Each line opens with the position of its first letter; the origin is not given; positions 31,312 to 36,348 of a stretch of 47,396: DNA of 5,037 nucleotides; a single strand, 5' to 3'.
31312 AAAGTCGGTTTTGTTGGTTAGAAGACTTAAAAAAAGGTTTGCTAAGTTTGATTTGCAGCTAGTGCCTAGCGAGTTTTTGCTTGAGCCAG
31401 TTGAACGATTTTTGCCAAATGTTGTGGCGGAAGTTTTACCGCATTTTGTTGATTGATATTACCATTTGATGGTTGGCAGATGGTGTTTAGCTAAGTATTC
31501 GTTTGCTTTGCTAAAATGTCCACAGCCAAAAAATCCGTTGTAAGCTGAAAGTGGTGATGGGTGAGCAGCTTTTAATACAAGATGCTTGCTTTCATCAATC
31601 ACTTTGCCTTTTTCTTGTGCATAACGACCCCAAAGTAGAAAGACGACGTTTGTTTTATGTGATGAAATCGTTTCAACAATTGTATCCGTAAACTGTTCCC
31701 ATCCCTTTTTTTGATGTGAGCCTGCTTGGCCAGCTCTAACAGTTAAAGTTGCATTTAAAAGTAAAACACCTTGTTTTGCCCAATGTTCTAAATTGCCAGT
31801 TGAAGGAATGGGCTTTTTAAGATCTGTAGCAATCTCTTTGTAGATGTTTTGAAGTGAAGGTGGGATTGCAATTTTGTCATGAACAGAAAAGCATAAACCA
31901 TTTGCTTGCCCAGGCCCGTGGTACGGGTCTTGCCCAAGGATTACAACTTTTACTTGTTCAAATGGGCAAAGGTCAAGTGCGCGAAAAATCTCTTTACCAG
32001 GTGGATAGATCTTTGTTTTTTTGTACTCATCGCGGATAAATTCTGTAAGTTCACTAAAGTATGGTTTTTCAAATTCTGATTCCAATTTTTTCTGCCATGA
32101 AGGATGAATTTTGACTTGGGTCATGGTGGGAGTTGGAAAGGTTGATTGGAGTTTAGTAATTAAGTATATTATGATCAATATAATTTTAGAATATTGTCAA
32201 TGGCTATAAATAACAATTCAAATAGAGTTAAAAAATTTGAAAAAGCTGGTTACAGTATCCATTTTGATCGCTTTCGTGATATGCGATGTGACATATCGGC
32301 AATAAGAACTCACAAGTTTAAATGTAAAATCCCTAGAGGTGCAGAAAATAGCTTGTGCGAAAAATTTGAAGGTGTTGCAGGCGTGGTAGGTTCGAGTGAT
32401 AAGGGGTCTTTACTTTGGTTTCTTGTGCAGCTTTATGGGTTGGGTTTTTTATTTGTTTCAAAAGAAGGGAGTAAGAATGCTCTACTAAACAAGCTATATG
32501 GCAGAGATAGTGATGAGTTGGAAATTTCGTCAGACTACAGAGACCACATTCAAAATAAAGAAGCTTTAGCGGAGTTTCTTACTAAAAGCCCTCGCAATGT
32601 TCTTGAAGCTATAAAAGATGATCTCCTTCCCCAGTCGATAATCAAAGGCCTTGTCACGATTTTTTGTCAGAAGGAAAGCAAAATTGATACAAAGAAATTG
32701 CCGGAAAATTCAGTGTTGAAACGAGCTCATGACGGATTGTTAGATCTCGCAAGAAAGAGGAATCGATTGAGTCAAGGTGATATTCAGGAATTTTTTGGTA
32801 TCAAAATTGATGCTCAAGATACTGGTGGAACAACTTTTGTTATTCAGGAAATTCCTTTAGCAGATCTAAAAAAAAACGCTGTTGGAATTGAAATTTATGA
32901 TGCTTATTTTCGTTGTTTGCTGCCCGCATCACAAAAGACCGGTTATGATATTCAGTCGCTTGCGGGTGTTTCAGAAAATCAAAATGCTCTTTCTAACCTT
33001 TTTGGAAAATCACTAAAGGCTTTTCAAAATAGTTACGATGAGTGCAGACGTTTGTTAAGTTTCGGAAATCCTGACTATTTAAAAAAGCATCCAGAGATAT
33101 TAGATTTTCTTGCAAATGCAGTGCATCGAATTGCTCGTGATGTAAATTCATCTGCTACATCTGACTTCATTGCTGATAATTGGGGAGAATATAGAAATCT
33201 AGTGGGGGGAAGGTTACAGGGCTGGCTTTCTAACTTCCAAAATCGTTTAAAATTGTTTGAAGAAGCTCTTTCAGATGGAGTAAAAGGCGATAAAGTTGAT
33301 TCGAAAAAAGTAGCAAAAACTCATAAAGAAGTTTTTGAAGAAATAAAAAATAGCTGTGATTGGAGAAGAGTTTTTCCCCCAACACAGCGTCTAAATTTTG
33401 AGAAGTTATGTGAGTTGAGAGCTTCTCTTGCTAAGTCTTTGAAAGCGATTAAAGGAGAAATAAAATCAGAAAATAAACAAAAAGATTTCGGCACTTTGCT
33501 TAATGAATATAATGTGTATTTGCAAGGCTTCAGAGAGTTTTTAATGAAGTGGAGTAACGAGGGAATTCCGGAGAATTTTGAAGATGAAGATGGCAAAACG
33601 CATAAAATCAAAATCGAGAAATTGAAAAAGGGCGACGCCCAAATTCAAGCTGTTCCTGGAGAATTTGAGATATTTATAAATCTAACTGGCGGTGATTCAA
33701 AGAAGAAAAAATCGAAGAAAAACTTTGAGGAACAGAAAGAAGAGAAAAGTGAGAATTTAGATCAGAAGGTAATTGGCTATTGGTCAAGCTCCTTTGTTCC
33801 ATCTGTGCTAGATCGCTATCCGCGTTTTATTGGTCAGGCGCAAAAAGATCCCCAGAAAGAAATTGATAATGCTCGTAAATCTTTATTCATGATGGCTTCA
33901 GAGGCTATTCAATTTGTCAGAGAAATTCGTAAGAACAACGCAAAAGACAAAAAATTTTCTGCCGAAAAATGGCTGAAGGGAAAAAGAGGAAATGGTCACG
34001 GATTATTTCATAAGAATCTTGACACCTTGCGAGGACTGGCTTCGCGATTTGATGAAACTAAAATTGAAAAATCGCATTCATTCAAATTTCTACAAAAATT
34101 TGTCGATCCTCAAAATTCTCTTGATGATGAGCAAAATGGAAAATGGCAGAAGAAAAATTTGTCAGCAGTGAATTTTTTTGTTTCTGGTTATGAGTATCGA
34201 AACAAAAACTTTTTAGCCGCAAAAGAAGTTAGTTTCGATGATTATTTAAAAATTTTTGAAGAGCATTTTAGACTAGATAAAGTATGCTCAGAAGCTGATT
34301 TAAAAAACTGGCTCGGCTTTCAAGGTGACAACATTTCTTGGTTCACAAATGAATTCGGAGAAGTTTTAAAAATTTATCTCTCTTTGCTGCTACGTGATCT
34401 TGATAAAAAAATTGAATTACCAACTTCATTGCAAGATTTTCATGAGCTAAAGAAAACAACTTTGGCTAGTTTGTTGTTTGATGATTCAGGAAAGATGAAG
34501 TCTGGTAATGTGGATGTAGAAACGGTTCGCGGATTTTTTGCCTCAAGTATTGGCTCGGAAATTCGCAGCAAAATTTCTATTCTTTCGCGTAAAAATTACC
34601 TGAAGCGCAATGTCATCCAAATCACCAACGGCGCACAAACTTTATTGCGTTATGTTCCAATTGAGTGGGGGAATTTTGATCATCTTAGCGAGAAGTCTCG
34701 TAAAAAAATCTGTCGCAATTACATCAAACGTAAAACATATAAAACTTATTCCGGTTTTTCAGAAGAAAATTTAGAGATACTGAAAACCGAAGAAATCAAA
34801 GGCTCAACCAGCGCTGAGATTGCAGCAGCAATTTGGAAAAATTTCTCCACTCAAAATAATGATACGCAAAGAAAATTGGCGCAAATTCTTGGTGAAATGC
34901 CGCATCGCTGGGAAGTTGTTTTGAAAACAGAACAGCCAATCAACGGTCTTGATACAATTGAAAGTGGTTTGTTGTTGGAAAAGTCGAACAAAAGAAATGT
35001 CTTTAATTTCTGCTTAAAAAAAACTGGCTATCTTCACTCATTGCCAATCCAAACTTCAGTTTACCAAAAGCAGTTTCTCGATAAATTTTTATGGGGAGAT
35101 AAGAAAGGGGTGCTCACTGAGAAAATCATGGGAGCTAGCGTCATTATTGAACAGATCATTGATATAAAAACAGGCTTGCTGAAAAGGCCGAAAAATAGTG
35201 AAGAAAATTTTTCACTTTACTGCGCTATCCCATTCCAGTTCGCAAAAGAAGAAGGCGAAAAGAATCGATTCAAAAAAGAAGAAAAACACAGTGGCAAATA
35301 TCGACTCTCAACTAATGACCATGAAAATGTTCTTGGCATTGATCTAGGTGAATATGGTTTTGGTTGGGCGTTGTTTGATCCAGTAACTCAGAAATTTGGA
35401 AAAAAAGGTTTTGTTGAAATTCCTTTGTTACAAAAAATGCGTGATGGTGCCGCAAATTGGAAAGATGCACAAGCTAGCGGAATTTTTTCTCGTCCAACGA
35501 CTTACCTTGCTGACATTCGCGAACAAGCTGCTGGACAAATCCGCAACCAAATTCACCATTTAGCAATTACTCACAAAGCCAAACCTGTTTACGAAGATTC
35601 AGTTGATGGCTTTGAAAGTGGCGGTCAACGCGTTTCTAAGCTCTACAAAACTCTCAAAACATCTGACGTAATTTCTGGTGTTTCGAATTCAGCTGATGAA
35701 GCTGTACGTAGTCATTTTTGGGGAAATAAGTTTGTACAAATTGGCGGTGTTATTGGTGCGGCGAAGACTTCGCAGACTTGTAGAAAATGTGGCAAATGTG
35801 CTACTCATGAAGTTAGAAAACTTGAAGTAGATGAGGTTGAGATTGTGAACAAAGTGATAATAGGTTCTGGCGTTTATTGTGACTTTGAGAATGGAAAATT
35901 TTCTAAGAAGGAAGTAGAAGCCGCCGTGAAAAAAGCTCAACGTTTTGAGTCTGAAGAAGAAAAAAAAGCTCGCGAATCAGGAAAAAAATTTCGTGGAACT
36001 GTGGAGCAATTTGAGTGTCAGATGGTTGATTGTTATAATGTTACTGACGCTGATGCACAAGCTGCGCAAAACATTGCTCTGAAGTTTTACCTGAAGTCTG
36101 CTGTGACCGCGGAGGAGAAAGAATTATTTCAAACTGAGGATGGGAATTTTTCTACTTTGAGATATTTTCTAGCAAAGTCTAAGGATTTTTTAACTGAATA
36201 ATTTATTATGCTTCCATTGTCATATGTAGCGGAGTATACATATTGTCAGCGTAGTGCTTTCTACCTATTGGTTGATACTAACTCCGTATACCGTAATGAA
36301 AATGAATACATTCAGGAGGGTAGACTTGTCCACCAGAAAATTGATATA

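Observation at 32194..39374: Complete single-effector type V CRISPR-Cas locus: CasY/Cas12d-like nuclease joined to a full cas4-cas1-cas2 module and a long-repeat array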

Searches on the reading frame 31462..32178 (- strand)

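Call 18: search_protein_families(library=pfam, proteins=[window:31462-32178:-], max_evalue=0.001)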
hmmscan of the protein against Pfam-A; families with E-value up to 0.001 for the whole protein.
window:31462-32178:- (239 aa): 1 family
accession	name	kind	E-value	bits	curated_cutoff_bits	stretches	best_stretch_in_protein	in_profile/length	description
PF03167.25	UDG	-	9.7e-20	71.5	24.3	1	71-229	4-140/141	Uracil DNA glycosylase superfamily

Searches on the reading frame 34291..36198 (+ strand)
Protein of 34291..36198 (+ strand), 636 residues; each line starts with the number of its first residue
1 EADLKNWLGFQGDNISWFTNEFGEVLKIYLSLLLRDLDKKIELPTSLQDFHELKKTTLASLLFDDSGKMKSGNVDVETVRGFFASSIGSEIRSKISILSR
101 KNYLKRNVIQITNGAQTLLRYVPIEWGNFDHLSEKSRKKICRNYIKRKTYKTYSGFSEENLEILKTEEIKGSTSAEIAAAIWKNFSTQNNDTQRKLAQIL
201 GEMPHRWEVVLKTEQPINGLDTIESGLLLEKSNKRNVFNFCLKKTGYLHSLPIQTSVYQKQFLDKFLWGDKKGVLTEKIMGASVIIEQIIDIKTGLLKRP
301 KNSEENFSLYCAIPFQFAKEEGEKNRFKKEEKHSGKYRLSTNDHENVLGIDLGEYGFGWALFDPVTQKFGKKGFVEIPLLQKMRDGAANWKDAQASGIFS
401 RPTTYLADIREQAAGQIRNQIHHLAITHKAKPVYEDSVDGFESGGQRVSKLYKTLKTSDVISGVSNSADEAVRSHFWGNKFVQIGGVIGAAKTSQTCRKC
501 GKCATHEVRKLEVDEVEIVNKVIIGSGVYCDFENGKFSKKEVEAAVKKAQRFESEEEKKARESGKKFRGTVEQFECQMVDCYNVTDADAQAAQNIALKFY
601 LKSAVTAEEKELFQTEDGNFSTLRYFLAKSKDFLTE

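Call 108: predict_structure(alignment_id=A8)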
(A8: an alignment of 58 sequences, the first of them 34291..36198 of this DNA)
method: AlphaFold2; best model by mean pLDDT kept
length: 636 residues; sequences in the alignment: 58
mean_pLDDT: 85.7   pTM: 0.59
mean pLDDT of the five models: 85.7, 84.3, 83.9, 83.5, 82.8
residues with pLDDT >= 90: 329; 70-90: 222; 50-70: 60; < 50: 25
segments of 3 or more residues with pLDDT < 50: 323-342
pLDDT, mean of each block of 10 residues (from residue 1): 79 74 87 89 78 86 88 90 88 82 82 76 89 70 61 78 96 96 95 95 93 91 94 90 90 85 90 83 86 68 68 85 47 40 77 95 95 94 86 63 76 92 92 88 75 91 87 79 84 97 98 97 98 98 97 93 82 97 97 98 95 96 97 88
secondary structure, 60 per line:
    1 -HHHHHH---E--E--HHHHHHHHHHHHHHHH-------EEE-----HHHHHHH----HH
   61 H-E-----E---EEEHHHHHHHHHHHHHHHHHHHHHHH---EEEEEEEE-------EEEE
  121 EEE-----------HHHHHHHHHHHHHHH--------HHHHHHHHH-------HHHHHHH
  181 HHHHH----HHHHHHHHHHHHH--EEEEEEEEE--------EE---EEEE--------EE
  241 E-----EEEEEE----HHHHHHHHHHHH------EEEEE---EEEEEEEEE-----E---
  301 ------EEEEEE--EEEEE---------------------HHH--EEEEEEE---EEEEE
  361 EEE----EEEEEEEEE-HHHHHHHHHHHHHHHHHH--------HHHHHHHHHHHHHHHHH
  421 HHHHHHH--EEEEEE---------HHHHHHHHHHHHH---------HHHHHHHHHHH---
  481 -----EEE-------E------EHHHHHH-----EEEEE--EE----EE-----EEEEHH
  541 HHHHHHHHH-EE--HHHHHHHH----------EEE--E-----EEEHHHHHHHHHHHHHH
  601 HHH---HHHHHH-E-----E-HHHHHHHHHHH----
elements in order: H2-7 H17-32 E40-42 H48-54 E73-75 H76-98 E102-109 E117-123 H135-149 H158-166 H174-185 H190-202 E205-213 E227-230 E239-241 E247-252 H257-268 E275-279 E283-291 E307-312 E315-319 E346-352 E356-363 E368-376 H378-395 H404-427 E430-435 H445-457 H467-477 E486-488 H504-509 E515-519 E535-538 H539-549 H555-562 E573-575 E584-586 H587-603 H607-612 H622-632

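Call 110: fold_search(model_id=the predicted structure, library=pdb)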
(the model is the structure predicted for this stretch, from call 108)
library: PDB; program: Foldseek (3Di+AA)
matches with E <= 10: 1023; with E <= 0.001: 69
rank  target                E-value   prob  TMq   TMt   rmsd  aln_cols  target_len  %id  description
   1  7vyx_A                2.6e-17  1.00  0.49  0.29  10.3       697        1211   16  Crystal structure of the selenomethionine(SeMet)-derived Cas12c1 (D969A) ternary complex (released 2022-11-02)
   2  7v93_A                2.4e-16  1.00  0.40  0.29   8.6       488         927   17  Cryo-EM structure of the Cas12c2-sgRNA binary complex (released 2022-04-13)
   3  7v94_A                3.9e-15  1.00  0.37  0.23  11.4       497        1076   16  Cryo-EM structure of the Cas12c2-sgRNA-target DNA ternary complex (released 2022-04-13)
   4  7way_A                2.0e-10  1.00  0.34  0.25  25.9       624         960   15  PlmCasX-sgRNAv1-dsDNA ternary complex at nts loading state (released 2022-03-16)
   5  8y07_A                2.7e-10  1.00  0.36  0.21  20.6       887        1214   13  Crystal structure of LbCas12a in complex with crRNA and 13nt target DNA (released 2025-01-01)
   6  6i1l_A                3.7e-10  1.00  0.34  0.19  22.0       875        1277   14  Crystal structure of FnCas12a in complex with a crRNA guide and ssDNA target (released 2019-01-23)
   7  6i1l_D                5.9e-10  1.00  0.34  0.19  22.5       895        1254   13  Crystal structure of FnCas12a in complex with a crRNA guide and ssDNA target (released 2019-01-23)
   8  5ng6_A                8.1e-10  1.00  0.37  0.21  20.6       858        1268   12  Crystal structure of FnCas12a bound to a crRNA (released 2017-06-14)
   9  7wb0_A                1.0e-09  1.00  0.34  0.28  12.3       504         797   15  PlmCasX-sgRNAv1-dsDNA ternary complex at nts loading state with flexible H2 domain (released 2022-03-16)
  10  8qwf_A                1.1e-09  1.00  0.33  0.20  20.2       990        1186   12  ReChb - crRNA - target dsDNA complex in the presence of collateral dsDNA (released 2024-10-02)
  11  7waz_A                1.2e-09  1.00  0.32  0.23  27.5       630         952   15  PlmCasX-sgRNAv1-dsDNA ternary complex at ts loading state (released 2022-03-16)
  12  8y0b_A                1.5e-09  1.00  0.33  0.19  21.4       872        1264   12  Crystal structure of FnCas12a in complex with pre-crRNA and 12nt target DNA (released 2025-01-01)
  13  8y09_E                1.7e-09  1.00  0.36  0.21  21.6       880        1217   11  Crystal structure of LbCas12a in complex with crRNA and 15nt target DNA (released 2025-01-01)
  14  5nfv_A                1.9e-09  1.00  0.34  0.20  19.8       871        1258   13  Crystal structure of catalytically inactive FnCas12 mutant bound to an R-loop structure containing a pre-crRNA mimic a (released 2017-06-14)
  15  6omv_B                2.0e-09  1.00  0.37  0.22  20.8       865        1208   12  CryoEM structure of the LbCas12a-crRNA-AcrVA4-DNA complex (released 2019-06-12)
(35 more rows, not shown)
